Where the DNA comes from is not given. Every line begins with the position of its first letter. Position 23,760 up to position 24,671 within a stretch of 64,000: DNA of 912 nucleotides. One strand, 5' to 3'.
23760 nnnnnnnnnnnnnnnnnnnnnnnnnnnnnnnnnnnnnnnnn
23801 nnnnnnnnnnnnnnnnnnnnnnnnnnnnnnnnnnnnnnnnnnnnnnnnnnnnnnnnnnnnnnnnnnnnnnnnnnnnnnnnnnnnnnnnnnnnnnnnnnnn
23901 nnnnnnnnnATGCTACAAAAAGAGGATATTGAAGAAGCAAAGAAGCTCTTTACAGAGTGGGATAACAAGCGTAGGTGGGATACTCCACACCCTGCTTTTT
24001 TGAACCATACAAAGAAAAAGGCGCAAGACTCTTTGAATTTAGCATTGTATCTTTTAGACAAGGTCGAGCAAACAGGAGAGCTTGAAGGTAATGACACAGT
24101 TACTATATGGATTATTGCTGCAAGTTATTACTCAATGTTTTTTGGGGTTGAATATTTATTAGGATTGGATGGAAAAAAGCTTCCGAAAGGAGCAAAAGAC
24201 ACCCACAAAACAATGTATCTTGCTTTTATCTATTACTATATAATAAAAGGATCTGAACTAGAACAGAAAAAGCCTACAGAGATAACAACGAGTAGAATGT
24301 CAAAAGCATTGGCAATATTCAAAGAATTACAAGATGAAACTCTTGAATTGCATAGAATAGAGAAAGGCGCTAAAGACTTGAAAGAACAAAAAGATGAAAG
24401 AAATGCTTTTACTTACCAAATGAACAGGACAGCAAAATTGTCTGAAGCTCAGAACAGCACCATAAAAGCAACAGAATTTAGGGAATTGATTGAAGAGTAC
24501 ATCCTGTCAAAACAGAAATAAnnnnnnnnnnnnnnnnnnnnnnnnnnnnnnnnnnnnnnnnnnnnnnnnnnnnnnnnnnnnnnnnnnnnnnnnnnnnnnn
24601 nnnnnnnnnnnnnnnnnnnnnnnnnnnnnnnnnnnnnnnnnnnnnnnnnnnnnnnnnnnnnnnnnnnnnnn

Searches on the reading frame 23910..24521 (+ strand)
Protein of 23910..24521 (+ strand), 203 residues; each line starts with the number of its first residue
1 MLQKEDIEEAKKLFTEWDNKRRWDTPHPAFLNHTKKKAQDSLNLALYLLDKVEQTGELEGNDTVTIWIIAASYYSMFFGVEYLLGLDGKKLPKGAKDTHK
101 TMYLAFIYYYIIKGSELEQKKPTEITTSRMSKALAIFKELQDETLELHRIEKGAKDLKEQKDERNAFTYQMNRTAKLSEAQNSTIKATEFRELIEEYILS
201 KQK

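Call 5: search_protein_families(library=pfam, proteins=[window:23910-24521:+], max_evalue=1)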
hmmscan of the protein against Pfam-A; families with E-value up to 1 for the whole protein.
window:23910-24521:+ (203 aa): 0 families

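Call 6: search_protein_families(library=ncbifam, proteins=[window:23910-24521:+], max_evalue=1)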
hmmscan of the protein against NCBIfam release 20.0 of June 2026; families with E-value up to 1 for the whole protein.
window:23910-24521:+ (203 aa): 0 families

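Call 7: search_protein_families(library=padloc, proteins=[window:23910-24521:+], max_evalue=1)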
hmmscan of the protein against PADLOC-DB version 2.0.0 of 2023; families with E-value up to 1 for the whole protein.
window:23910-24521:+ (203 aa): 0 families

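Call 8: search_protein_families(library=phrogs, proteins=[window:23910-24521:+], max_evalue=1)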
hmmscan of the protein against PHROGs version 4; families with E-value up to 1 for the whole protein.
window:23910-24521:+ (203 aa): 4 families
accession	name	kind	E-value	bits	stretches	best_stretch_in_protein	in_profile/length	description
phrog_5176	-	unknown function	5.8e-05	23.8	2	67-127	26-87/132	-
phrog_9337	-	unknown function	0.091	13.8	1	67-170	22-125/132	-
phrog_814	-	unknown function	0.14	13.2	0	66-101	19-54/69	-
phrog_35968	-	unknown function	0.4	11.5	0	95-129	77-111/152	-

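Call 10: find_homologous_proteins(query=window:23910-24521:+)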
Query window:23910-24521:+ (203 aa): 125 proteins with E <= 0.001 among 282 candidates; the best 120 are listed.
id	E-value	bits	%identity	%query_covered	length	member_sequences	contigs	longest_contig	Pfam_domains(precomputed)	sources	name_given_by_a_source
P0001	7.6e-116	403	91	100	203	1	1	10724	-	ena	-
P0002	2.6e-111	388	90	100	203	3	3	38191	-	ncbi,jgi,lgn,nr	ncbi:MAG: hypothetical protein KKC75_06995 [Nanoarchaeota archaeon]|nr:hypothetical protein [Nanoarc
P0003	1.8e-110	385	88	100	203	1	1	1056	-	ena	-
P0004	1.6e-109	382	87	100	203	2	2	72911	-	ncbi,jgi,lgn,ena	-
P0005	2.4e-109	382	88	100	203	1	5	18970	-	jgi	-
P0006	6.2e-108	377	86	100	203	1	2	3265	-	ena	-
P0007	1.2e-107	376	87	99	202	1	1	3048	-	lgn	-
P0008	2.4e-107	375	84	100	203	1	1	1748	-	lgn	-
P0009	2.4e-106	372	85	100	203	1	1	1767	-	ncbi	-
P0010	7.1e-106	370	85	100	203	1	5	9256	-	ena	-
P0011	2.3e-105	369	84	100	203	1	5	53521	-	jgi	jgi:hypothetical protein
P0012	3.2e-105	368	85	99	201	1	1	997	-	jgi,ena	-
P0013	5.3e-105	367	85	99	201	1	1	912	-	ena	-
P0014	1.2e-104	366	85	100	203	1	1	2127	-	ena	-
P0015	1.0e-100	353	80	100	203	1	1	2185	-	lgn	-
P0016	1.4e-100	353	79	100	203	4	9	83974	-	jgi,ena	-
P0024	6.9e-97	341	99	80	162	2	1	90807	-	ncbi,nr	ncbi:MAG TPA: hypothetical protein VJH97_02940 [Candidatus Nanoarchaeia archaeon]|nr:hypothetical pr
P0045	1.8e-87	310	69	100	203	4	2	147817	-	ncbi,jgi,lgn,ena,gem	-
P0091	9.5e-79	282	63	100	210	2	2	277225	-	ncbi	ncbi:MAG: hypothetical protein ACLFO2_00655 [Candidatus Woesearchaeota archaeon]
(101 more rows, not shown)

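Call 12: find_encoding_contigs(protein=P0091, flank=6000, max_places=3)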
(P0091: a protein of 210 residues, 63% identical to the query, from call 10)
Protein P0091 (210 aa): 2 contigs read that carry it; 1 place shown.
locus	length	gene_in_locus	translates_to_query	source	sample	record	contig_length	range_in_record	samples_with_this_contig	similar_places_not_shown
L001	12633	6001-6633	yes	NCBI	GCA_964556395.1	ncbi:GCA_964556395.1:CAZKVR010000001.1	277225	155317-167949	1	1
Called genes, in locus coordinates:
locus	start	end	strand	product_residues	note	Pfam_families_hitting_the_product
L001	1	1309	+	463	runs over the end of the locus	-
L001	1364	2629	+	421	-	PF13506:Glyco_transf_21, PF03142:Chitin_synth_2 (faint), PF00535:Glycos_transf_2, PF10111:Glyco_tranf_2_2, PF13641:Glyco_tranf_2_3, PF13632:Glyco_trans_2_3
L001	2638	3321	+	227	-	-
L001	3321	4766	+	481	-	-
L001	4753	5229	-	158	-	PF26602:HVO_2718_N (weak), PF24250:HVO_2718, PF13560:HTH_31 (weak), PF01381:HTH_3, PF12844:HTH_19 (weak)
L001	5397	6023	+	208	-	PF01909:NTP_transf_2, PF18765:Polbeta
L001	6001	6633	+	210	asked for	-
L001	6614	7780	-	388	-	PF02926:THUMP, PF01170:UPF0020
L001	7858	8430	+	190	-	-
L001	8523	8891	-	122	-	-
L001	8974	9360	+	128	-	-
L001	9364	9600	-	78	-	-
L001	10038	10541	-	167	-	-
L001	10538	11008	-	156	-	-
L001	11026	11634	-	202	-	-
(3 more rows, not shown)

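Call 13: find_encoding_contigs(protein=P0045, flank=6000, max_places=3)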
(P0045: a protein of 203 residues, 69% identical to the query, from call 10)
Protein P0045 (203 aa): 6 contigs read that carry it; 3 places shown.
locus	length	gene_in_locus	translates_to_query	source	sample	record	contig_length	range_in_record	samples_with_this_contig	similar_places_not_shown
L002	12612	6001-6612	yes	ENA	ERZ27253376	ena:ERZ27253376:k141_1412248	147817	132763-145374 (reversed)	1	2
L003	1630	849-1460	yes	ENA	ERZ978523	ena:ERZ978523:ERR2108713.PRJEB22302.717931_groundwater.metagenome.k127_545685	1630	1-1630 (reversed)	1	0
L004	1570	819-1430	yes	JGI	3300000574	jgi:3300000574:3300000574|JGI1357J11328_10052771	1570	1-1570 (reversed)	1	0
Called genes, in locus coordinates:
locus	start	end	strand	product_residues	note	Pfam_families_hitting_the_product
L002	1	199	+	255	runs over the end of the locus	-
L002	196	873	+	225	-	-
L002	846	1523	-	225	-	PF12705:PDDEXK_1 (weak)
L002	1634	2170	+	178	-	PF18765:Polbeta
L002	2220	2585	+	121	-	-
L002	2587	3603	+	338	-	PF00752:XPG_N, PF03159:XRN_N (weak), PF00867:XPG_I, PF01367:5_3_exonuc (weak)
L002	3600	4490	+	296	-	PF00892:EamA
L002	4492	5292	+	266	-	PF25133:TYW2_N_2, PF02475:TRM5-TYW2_MTfase, PF13847:Methyltransf_31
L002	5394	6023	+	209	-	PF01909:NTP_transf_2, PF18765:Polbeta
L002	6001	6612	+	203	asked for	-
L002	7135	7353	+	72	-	PF04255:DUF433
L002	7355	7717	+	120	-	PF18478:PIN_10 (weak), PF18480:DUF5615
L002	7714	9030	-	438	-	PF01935:DUF87, PF05872:HerA_C (faint)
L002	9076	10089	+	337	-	PF13623:SurA_N_2, PF13624:SurA_N_3, PF09312:SurA_N (weak), PF13145:Rotamase_2, PF13616:Rotamase_3, PF00639:Rotamase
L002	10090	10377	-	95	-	PF21473:OB_Ssb-like, PF01336:tRNA_anti-codon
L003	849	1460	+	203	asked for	-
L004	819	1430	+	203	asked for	-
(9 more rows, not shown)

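Call 14: find_encoding_contigs(protein=P0002, flank=7000, max_places=2)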
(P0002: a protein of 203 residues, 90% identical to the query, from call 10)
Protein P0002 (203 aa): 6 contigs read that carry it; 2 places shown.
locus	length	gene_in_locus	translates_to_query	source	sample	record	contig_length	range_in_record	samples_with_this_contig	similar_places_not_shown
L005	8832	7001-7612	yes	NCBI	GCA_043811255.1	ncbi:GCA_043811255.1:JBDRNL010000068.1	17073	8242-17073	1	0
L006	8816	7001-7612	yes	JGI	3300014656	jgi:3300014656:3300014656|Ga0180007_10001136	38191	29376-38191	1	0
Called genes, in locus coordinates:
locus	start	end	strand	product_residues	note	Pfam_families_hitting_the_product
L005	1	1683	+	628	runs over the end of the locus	PF02518:HATPase_c, PF00204:DNA_gyraseB, PF01751:Toprim, PF00986:DNA_gyraseB_C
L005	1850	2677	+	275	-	PF01015:Ribosomal_S3Ae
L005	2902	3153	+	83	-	-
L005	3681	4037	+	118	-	PF05635:23S_rRNA_IVP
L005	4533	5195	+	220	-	-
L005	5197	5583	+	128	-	-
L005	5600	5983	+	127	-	-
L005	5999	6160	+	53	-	-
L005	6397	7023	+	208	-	PF01909:NTP_transf_2 (weak), PF18765:Polbeta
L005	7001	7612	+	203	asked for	-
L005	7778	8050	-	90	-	-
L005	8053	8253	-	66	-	PF06250:YhcG_C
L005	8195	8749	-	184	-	PF17761:DUF1016_N (weak), PF06250:YhcG_C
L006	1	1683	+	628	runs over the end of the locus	PF02518:HATPase_c, PF00204:DNA_gyraseB, PF01751:Toprim, PF00986:DNA_gyraseB_C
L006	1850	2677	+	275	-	PF01015:Ribosomal_S3Ae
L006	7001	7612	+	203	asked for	-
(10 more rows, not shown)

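Call 15: find_encoding_contigs(protein=P0004, flank=7000, max_places=2)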
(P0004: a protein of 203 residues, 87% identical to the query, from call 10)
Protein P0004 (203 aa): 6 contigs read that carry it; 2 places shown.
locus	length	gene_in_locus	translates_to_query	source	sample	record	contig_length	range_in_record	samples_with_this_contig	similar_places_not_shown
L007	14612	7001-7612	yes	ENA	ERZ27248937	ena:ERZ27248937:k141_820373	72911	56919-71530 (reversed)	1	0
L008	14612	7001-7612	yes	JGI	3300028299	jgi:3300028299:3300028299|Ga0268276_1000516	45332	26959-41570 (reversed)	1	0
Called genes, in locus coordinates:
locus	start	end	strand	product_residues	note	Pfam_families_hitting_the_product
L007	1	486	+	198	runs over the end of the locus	PF12633:Adenyl_cycl_N (faint), PF01909:NTP_transf_2, PF22600:MTPAP-like_central (weak), PF18765:Polbeta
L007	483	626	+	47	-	-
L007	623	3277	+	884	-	PF01079:Hint, PF07591:PT-HINT (weak), PF08517:AXH (weak)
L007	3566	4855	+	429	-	PF13173:AAA_14, PF13635:DUF4143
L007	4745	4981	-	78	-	-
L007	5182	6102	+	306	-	PF02661:Fic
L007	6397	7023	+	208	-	PF01909:NTP_transf_2 (weak), PF18765:Polbeta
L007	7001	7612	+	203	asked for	-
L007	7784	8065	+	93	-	-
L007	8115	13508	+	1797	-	PF00561:Abhydrolase_1 (weak), PF02089:Palm_thioest, PF07819:PGAP1, PF12146:Hydrolase_4 (weak), PF12697:Abhydrolase_6 (weak), PF07705:CARDB, PF25390:WD40_RLD, PF13540:RCC1_2, +2 more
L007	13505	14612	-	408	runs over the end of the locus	PF01637:ATPase_2 (faint), PF13173:AAA_14, PF13635:DUF4143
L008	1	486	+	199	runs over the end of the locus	PF12633:Adenyl_cycl_N (faint), PF01909:NTP_transf_2, PF22600:MTPAP-like_central (weak), PF18765:Polbeta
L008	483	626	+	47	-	-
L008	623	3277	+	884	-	PF01079:Hint, PF07591:PT-HINT (weak), PF08517:AXH (weak)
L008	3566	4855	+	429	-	PF13173:AAA_14, PF13635:DUF4143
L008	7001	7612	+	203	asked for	-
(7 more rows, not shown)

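Call 16: find_encoding_contigs(protein=P0016, flank=7000, max_places=2)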
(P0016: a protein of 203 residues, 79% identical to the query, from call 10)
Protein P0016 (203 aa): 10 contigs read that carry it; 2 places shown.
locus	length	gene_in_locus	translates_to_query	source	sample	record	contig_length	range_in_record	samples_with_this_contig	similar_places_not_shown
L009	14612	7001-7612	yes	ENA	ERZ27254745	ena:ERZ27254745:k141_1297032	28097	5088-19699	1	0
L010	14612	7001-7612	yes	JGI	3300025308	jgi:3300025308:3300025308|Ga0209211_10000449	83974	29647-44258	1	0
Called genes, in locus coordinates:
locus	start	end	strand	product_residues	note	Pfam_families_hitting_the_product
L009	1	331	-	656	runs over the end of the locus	PF02518:HATPase_c, PF00204:DNA_gyraseB, PF01751:Toprim, PF00986:DNA_gyraseB_C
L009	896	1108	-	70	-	-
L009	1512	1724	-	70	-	-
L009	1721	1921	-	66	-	-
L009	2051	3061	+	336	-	PF04014:MazE_antitoxin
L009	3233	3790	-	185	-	-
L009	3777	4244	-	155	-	-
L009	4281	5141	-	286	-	-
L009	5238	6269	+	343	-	PF12802:MarR_2 (faint), PF13404:HTH_AsnC-type, PF13412:HTH_24, PF01022:HTH_5 (weak), PF01047:MarR (weak), PF12840:HTH_20 (weak), PF13404:HTH_AsnC-type, PF13412:HTH_24, +1 more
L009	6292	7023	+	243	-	PF01909:NTP_transf_2 (weak), PF18765:Polbeta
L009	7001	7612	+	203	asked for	-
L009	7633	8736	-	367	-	PF00586:AIRS, PF02769:AIRS_C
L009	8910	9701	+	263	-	-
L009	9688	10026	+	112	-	-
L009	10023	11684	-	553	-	PF00206:Lyase_1, PF08328:ASL_C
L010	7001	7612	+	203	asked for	-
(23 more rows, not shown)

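Call 25: predict_structure(alignment_id=A1)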
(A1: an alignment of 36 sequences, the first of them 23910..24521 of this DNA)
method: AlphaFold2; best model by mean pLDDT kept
length: 203 residues; sequences in the alignment: 36
mean_pLDDT: 82.6   pTM: 0.80
mean pLDDT of the five models: 82.6, 82.4, 82.3, 82.2, 77.7
residues with pLDDT >= 90: 104; 70-90: 57; 50-70: 26; < 50: 16
segments of 3 or more residues with pLDDT < 50: 116-126
pLDDT, mean of each block of 10 residues (from residue 1): 83 93 94 97 97 85 87 97 95 89 92 58 52 90 76 53 51 81 96 90 68
secondary structure, 60 per line:
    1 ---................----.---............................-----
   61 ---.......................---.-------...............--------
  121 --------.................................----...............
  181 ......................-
elements in order: H4-19 H28-55 H64-86 H98-112 H129-161 H166-202

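Call 27: search_protein_representatives(alignment_id=A1)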
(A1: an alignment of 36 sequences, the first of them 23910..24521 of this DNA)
Query: 36 sequences, 203 profile positions. Proteins with E-value up to 0.001 (for the whole library): 79; up to 1e-10: 26; up to 1e-30: 6. The best 79 are listed.
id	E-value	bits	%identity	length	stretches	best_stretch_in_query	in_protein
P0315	6.8e-93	326.2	-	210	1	1-202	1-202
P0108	2.2e-70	252.7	-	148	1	44-184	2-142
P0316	7.6e-54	198.7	-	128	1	76-202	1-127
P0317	6.1e-52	192.5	-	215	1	1-202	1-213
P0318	1.1e-38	149.1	-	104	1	24-107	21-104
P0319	2.7e-36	141.4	-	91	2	46-121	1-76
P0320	8.7e-30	120.1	-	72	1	130-201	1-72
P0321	2.1e-25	105.8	-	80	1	1-73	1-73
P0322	2.1e-23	99.3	-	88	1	1-66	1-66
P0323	3.9e-23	98.4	-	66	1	1-66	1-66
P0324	3.6e-20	88.8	-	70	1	117-177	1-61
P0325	2.0e-19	86.3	-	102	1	107-201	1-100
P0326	2.2e-17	79.6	-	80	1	1-57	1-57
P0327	5.3e-17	78.4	-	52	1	1-51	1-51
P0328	3.4e-16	75.8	-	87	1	153-202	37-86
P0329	4.2e-14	68.9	-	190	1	20-202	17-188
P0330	7.8e-14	68.1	-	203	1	25-197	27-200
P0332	8.2e-13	64.7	-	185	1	3-197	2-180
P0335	4.3e-12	62.4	-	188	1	1-200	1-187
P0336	1.3e-11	60.8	-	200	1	1-202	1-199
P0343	1.6e-09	54.0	-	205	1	2-197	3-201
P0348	1.3e-08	51.0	-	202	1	21-194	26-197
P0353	5.3e-08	49.0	-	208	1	56-192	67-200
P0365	5.4e-06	42.5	-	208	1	27-194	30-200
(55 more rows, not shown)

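Call 28: search_protein_families(library=pfam, proteins=[P0317, P0329, P0330, P0332, P0335, P0336, P0343, P0348, P0353, P0365], max_evalue=0.1)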
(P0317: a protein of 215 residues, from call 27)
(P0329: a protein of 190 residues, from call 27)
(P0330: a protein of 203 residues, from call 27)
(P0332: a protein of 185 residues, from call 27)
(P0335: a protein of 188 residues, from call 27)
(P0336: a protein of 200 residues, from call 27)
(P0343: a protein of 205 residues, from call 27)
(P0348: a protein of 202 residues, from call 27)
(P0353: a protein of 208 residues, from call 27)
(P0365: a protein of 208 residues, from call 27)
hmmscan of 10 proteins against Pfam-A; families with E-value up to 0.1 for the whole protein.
P0317 (215 aa): 0 families

P0329 (190 aa): 2 families
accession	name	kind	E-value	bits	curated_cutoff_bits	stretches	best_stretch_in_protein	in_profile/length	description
PF05168.19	HEPN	-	0.0082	16.7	22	0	37-180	10-114/117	HEPN domain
PF14850.11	Pro_dh-DNA_bdg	-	0.086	13.8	27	0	3-56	31-85/112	DNA-binding domain of Proline dehydrogenase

P0330 (203 aa): 2 families
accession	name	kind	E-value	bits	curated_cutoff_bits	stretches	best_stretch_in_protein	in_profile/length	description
PF10366.15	Vps39_1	-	0.017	15.9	22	1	12-56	25-68/108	Vacuolar sorting protein 39 domain 1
PF05168.19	HEPN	-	0.062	13.9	22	0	69-113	22-64/117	HEPN domain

P0332 (185 aa): 1 family
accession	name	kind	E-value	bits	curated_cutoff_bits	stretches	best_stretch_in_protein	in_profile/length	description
PF05168.19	HEPN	-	0.0096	16.5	22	0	32-176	3-113/117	HEPN domain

P0335 (188 aa): 2 families
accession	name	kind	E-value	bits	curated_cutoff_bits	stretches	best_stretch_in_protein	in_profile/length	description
PF15781.12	ParE-like_toxin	-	0.011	16.1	28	1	104-161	7-67/87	ParE-like toxin of type II bacterial toxin-antitoxin system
PF05168.19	HEPN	-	0.015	15.9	22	1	34-183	4-116/117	HEPN domain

P0336 (200 aa): 2 families
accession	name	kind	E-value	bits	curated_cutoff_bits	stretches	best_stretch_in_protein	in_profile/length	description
PF05168.19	HEPN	-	0.00015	22.3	22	1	68-194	22-117/117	HEPN domain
PF22511.2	PBP2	-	0.046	13.9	27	1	5-27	30-52/63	PolB1 Binding Protein 2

P0343 (205 aa): 3 families
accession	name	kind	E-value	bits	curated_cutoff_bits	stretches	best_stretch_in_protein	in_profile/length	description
PF05168.19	HEPN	-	0.0084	16.7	22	0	70-114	22-64/117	HEPN domain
PF07862.16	Nif11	-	0.061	14.1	23.8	0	123-154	2-33/48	Nif11 domain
PF18053.6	GyrB_insert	-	0.087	13.2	26.1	0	120-191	32-104/167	DNA gyrase B subunit insert domain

P0348 (202 aa): 2 families
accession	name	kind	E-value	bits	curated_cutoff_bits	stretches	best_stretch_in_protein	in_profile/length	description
PF05168.19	HEPN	-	0.00025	21.6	22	1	69-198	18-115/117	HEPN domain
PF14322.12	SusD-like_3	-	0.089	13.5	27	0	54-117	55-115/191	Starch-binding associating with outer membrane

P0353 (208 aa): 2 families
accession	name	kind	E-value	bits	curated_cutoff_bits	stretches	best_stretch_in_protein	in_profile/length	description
PF05168.19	HEPN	-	0.00041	20.9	22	1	70-110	18-58/117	HEPN domain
PF24044.1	DUF7353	-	0.029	14.6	27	1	101-121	16-36/60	Domain of unknown function (DUF7353)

P0365 (208 aa): 1 family
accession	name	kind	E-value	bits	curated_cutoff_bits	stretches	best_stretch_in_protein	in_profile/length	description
PF08468.16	MTS_N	-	0.013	15.9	27.3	1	78-130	40-92/158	Methyltransferase small domain N-terminal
